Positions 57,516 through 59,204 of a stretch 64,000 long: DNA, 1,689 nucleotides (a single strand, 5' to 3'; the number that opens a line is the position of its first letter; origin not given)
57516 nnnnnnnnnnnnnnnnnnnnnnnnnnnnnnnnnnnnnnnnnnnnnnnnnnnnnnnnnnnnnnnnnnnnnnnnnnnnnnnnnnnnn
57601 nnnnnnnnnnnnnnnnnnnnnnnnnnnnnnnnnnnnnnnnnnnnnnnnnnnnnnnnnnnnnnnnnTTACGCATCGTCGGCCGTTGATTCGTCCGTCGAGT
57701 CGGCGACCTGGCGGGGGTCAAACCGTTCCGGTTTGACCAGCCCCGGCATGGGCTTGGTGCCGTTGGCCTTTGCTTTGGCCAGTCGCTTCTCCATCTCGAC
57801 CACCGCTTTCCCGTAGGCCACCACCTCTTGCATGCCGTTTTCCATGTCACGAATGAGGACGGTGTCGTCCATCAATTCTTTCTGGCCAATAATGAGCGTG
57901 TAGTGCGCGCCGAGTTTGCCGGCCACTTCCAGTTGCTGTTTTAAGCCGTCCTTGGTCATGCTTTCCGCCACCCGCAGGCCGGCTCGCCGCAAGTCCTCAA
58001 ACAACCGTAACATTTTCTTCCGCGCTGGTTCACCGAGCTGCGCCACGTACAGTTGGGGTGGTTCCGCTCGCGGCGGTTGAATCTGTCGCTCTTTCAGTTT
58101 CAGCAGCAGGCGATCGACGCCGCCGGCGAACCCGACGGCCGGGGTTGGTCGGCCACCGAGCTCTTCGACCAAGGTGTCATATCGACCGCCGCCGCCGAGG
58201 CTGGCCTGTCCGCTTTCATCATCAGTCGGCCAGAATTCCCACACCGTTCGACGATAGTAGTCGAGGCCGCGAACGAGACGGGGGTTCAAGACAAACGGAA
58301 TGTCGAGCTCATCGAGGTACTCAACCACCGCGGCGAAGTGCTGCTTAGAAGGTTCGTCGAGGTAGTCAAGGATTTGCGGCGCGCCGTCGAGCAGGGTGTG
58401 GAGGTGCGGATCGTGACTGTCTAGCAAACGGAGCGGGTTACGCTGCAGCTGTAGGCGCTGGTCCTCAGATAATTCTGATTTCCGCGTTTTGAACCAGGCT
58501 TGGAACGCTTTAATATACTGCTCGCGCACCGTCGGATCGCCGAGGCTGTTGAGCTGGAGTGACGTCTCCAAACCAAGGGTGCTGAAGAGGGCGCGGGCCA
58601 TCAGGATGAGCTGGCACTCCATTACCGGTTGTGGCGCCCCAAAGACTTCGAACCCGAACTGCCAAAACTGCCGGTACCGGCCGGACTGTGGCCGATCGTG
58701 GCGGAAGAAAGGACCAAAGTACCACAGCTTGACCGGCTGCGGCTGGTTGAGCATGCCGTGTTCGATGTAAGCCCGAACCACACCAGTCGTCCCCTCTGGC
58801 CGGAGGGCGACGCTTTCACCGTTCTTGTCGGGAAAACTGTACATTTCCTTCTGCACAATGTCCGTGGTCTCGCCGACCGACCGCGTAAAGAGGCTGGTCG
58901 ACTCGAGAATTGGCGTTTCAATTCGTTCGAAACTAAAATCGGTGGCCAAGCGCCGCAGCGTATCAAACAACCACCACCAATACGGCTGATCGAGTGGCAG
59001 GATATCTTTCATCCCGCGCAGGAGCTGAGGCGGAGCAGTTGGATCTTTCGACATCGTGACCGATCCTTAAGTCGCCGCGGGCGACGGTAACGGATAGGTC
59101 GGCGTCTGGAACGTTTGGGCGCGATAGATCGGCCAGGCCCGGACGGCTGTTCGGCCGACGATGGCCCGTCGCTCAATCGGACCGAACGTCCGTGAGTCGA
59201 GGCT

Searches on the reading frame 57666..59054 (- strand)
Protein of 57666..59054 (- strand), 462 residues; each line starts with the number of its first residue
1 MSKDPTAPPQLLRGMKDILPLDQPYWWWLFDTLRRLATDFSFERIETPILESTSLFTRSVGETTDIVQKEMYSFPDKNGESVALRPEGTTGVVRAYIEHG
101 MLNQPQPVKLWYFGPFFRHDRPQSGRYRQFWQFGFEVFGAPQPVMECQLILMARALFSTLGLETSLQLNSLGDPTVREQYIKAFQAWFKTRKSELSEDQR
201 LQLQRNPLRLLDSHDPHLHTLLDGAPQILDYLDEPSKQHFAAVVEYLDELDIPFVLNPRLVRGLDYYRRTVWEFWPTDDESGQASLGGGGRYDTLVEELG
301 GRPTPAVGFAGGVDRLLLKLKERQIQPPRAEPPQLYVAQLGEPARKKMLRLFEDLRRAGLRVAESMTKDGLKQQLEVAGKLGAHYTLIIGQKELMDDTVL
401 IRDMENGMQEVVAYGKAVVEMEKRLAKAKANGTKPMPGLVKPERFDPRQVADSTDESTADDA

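Call 36: search_protein_families(library=pfam, proteins=[window:57666-59054:-], max_evalue=0.001)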
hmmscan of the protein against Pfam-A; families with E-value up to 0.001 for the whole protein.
window:57666-59054:- (462 aa): 3 families
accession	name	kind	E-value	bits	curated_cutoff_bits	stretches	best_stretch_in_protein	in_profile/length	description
PF13393.11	tRNA-synt_His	-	1.6e-35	123.3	25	1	14-316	1-308/308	Histidyl-tRNA synthetase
PF00587.30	tRNA-synt_2b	-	4.4e-14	53.4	29.3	1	72-194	1-130/179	tRNA synthetase class II core domain (G, H, P, S and T)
PF03129.25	HGTP_anticodon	-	2.5e-10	40.8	21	1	334-422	1-92/94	Anticodon binding domain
